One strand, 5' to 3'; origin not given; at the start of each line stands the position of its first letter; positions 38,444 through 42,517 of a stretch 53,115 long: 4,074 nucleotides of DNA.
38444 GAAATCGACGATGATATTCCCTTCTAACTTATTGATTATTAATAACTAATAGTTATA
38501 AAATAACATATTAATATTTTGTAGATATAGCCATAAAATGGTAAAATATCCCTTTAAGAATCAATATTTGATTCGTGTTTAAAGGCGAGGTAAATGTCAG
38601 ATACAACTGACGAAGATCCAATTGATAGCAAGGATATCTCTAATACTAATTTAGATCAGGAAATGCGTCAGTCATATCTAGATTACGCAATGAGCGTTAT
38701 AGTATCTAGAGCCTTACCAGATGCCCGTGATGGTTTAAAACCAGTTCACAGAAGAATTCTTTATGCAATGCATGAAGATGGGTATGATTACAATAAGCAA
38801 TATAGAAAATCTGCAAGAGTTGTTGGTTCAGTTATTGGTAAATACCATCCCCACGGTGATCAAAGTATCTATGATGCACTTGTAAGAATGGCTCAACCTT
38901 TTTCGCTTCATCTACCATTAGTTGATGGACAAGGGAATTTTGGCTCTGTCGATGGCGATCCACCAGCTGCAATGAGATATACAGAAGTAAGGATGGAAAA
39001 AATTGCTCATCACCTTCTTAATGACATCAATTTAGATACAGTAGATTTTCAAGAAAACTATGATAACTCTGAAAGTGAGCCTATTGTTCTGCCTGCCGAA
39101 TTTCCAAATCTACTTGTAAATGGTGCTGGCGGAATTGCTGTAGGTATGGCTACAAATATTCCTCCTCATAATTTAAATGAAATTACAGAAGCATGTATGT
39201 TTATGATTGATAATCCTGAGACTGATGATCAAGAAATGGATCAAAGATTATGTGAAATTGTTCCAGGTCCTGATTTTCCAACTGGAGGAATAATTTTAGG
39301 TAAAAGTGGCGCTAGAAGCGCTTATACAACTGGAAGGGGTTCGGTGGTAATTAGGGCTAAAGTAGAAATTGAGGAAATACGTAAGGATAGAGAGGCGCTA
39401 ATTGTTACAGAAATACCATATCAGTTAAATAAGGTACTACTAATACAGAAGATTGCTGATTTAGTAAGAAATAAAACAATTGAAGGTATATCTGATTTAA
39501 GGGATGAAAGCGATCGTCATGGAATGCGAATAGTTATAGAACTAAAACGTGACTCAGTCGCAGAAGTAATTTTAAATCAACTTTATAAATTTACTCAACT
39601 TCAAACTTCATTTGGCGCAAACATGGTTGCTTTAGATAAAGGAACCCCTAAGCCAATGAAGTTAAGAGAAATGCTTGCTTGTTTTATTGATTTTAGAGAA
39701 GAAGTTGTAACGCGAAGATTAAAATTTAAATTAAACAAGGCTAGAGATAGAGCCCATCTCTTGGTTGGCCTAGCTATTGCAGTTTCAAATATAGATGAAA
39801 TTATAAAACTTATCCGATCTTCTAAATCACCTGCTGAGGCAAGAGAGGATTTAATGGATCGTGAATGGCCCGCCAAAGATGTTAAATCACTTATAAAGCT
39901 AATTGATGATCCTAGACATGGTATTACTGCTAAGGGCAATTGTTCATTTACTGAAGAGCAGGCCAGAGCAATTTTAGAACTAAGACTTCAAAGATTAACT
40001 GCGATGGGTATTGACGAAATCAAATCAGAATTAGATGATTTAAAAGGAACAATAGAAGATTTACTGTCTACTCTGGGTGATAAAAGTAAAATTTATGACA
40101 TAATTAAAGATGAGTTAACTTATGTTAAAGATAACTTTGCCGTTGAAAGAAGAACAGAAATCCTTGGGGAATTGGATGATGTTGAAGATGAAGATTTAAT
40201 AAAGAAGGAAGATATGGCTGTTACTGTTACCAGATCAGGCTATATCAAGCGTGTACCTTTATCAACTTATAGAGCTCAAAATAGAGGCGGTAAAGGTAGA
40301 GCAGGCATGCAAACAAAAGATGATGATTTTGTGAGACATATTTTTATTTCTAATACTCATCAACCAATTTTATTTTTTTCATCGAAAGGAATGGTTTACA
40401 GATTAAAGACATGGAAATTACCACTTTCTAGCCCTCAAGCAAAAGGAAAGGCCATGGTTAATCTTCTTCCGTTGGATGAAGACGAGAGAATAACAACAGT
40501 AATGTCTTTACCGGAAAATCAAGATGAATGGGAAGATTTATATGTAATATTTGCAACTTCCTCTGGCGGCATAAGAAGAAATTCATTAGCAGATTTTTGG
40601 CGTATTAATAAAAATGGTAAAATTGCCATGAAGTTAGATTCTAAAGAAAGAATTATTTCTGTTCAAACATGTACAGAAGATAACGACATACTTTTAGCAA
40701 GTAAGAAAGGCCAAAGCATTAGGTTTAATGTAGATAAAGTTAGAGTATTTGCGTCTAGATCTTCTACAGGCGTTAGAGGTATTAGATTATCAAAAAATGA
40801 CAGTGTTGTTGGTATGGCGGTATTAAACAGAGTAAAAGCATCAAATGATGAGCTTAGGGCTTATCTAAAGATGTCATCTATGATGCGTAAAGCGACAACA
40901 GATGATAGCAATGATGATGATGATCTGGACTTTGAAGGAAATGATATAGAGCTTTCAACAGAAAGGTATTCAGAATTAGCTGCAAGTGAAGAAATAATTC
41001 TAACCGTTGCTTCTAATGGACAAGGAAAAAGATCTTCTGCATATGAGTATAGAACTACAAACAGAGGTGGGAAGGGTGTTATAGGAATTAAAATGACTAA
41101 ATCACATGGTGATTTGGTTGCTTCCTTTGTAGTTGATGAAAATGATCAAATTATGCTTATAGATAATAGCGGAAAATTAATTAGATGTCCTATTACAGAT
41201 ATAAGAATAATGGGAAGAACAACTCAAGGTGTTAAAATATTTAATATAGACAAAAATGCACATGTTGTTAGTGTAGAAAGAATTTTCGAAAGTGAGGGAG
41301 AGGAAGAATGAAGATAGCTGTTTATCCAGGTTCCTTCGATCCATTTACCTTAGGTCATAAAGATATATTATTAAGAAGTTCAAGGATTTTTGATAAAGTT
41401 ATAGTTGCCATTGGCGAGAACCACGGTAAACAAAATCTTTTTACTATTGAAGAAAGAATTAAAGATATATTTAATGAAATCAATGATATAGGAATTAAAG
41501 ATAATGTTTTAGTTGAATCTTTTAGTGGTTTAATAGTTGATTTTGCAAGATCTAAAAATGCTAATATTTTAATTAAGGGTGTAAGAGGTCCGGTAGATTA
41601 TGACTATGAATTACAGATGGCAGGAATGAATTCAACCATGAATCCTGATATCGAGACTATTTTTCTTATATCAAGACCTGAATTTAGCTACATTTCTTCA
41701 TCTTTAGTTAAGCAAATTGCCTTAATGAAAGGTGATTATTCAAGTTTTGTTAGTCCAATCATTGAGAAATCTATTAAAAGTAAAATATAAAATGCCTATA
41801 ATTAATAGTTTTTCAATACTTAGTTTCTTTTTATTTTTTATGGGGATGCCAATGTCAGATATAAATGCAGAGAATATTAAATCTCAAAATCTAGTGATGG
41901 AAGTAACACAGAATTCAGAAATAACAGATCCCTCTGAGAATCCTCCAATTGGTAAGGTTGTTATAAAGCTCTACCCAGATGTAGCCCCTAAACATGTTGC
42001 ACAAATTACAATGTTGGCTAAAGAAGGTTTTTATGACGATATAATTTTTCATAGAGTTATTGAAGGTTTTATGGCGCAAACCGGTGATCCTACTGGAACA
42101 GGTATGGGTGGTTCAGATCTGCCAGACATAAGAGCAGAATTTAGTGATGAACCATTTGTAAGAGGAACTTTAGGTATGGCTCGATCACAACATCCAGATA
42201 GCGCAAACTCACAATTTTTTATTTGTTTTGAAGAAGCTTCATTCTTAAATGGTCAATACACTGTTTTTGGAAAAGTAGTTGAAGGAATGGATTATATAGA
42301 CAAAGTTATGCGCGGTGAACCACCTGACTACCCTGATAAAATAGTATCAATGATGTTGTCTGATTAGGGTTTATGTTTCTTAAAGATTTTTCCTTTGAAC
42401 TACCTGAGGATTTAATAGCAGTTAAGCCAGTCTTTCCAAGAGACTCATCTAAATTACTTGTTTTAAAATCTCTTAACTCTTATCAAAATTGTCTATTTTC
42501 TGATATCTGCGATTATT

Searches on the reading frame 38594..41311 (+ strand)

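Call 12: search_protein_families(library=ncbifam, proteins=[window:38594-41311:+], max_evalue=0.001)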
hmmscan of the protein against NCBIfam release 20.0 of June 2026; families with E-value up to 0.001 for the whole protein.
window:38594-41311:+ (905 aa): 10 families
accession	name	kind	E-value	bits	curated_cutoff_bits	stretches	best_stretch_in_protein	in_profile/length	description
NF004043.1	PRK05560.1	equivalog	0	1166.4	902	1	15-896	2-797/798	DNA gyrase subunit A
TIGR01063.1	gyrA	equivalog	0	1151.4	877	1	15-897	1-798/800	DNA topoisomerase (ATP-hydrolyzing) subunit A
NF038098.1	GyrA_w_intein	exception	3.4e-256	853.3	1850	3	130-745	538-1126/1232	intein-containing DNA gyrase subunit A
NF004044.1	PRK05561.1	subfamily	5.6e-248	825.4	654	2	20-756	2-697/738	DNA topoisomerase (ATP-hydrolyzing)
TIGR01061.1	parC_Gpos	equivalog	1.5e-215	718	813.25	3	15-422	1-404/737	DNA topoisomerase IV subunit A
NF010586.0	PRK13979.1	equivalog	1.6e-193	645.2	1475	3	14-423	12-424/957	DNA topoisomerase IV subunit A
TIGR01062.1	parC_Gneg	equivalog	2.1e-168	561.7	628.9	2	17-415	3-397/735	DNA topoisomerase IV subunit A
NF007209.0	PRK09631.1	equivalog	3.2e-69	234.2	644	1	19-551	3-482/635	DNA topoisomerase IV subunit A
NF009397.0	PRK12758.1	equivalog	5.8e-68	229.7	780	1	12-538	15-490/870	DNA gyrase/topoisomerase IV subunit A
NF007208.0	PRK09630.1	equivalog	1.5e-48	165.9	598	1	20-375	4-327/479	DNA topoisomerase IV subunit A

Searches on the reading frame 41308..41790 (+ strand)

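Call 12: search_protein_families(library=ncbifam, proteins=[window:41308-41790:+], max_evalue=0.001)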
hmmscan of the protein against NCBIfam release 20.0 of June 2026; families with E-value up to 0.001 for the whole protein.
window:41308-41790:+ (160 aa): 6 families
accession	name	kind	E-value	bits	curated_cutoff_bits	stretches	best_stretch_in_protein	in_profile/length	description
TIGR01510.1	coaD_prev_kdtB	equivalog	1.2e-53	181.3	103.3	1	3-159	1-154/155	pantetheine-phosphate adenylyltransferase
TIGR00125.1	cyt_tran_rel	domain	6.3e-12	45.5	27.7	1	3-52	1-54/65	adenylyltransferase/cytidyltransferase family protein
TIGR01527.1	arch_NMN_Atrans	equivalog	4.8e-08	32.7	181.2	1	4-66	2-67/167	nicotinamide-nucleotide adenylyltransferase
NF002243.0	PRK01153.1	subfamily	1.2e-07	31.5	127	1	4-66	3-69/175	nicotinamide-nucleotide adenylyltransferase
NF000842.0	PRK00071.2-1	equivalog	2.9e-07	30.3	167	1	1-64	2-65/191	nicotinate-nucleotide adenylyltransferase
NF006479.0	PRK08887.1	equivalog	7e-05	22.7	164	1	1-65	2-66/174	nicotinate-nicotinamide nucleotide adenylyltransferase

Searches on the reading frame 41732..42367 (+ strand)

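Call 12: search_protein_families(library=ncbifam, proteins=[window:41732-42367:+], max_evalue=0.001)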
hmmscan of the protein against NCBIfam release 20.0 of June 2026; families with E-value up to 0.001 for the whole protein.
window:41732-42367:+ (211 aa): 2 families
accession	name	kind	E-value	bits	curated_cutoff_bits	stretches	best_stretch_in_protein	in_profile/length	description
NF008057.0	PRK10791.1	equivalog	3.9e-24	85.3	297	1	74-192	9-136/164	peptidylprolyl isomerase B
NF008151.0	PRK10903.1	equivalog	7.2e-22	77.8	308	1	74-193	38-163/190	peptidylprolyl isomerase A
